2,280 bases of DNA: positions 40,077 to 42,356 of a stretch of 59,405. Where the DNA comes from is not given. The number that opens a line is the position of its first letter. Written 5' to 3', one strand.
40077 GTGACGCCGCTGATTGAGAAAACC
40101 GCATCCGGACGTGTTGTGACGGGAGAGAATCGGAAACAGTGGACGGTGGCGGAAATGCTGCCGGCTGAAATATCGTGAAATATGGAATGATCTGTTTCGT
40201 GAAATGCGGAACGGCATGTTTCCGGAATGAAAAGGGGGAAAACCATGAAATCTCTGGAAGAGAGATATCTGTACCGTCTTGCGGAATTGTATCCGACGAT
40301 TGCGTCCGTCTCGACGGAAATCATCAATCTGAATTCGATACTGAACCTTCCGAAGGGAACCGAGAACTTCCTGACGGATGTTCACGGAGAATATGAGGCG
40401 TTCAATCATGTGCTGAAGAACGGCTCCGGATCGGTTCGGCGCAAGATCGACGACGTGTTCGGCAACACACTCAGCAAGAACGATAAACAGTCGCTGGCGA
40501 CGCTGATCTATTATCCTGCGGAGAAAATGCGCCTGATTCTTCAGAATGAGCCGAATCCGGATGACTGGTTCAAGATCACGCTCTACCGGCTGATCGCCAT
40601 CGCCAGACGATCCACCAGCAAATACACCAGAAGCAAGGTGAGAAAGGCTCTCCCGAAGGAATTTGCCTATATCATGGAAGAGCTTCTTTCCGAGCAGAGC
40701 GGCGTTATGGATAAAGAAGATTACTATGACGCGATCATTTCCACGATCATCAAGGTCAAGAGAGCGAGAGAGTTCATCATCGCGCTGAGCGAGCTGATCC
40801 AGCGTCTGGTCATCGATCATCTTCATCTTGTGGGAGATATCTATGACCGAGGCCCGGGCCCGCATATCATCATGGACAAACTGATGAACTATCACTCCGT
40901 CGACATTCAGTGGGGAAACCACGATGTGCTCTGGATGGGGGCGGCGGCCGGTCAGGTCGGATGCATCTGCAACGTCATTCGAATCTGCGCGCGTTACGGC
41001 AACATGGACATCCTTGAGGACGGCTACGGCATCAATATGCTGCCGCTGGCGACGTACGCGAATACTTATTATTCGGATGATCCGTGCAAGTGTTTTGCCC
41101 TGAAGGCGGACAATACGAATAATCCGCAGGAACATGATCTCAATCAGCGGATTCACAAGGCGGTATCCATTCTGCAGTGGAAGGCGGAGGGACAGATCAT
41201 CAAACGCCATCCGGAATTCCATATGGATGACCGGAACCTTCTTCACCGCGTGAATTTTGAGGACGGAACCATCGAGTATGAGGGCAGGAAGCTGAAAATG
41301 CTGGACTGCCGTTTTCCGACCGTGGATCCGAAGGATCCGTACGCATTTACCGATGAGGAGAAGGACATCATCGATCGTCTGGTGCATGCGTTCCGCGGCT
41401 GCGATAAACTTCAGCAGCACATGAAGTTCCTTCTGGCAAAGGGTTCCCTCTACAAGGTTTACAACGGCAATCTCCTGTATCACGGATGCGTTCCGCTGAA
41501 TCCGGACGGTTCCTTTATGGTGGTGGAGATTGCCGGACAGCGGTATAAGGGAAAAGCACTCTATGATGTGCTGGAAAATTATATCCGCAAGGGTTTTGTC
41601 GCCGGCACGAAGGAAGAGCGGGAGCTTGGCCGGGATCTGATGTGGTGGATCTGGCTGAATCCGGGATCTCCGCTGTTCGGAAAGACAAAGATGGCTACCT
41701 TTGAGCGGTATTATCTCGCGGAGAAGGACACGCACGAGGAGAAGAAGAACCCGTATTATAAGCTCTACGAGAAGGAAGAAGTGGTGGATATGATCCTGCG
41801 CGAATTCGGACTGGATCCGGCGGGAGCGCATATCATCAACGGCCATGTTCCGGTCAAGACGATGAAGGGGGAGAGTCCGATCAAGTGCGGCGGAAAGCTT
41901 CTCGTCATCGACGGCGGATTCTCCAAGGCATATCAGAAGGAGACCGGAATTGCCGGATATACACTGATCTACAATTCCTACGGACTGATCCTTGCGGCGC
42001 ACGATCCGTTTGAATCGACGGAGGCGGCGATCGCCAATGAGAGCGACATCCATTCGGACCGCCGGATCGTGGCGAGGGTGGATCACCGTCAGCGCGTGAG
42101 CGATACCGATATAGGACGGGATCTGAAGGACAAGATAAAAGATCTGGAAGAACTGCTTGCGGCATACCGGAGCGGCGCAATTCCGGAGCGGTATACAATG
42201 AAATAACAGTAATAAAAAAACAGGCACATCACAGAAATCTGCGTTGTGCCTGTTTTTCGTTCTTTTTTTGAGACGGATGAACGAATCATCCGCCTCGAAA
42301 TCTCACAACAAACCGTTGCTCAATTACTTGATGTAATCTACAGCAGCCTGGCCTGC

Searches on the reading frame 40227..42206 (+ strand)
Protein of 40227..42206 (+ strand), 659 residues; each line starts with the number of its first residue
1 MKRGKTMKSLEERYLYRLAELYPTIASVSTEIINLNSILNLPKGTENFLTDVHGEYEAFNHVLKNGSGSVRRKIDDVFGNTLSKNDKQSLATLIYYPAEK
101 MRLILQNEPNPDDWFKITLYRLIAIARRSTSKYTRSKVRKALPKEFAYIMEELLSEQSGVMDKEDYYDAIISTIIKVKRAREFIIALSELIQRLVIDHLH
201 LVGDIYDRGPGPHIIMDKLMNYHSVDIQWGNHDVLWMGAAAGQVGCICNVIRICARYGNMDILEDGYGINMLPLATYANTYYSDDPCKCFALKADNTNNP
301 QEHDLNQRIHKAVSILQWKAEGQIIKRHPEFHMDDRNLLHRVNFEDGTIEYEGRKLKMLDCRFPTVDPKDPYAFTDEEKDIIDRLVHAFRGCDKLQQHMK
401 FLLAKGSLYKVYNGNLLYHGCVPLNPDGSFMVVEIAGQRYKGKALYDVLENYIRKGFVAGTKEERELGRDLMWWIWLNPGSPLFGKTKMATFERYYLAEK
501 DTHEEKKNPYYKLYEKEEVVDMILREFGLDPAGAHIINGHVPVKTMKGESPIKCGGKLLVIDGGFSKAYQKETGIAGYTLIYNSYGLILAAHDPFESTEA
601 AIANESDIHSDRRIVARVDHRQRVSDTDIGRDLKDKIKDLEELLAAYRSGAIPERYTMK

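Call 8: search_protein_families(library=pfam, proteins=[window:40227-42206:+], max_evalue=0.01)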
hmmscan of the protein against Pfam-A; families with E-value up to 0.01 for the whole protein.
window:40227-42206:+ (659 aa): 2 families
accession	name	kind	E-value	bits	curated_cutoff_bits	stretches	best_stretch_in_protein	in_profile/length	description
PF06874.16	FBPase_2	-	0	1017.2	27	1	13-648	1-638/639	Firmicute fructose-1,6-bisphosphatase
PF00149.33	Metallophos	-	0.0086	17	21.5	0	189-248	20-72/191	Calcineurin-like phosphoesterase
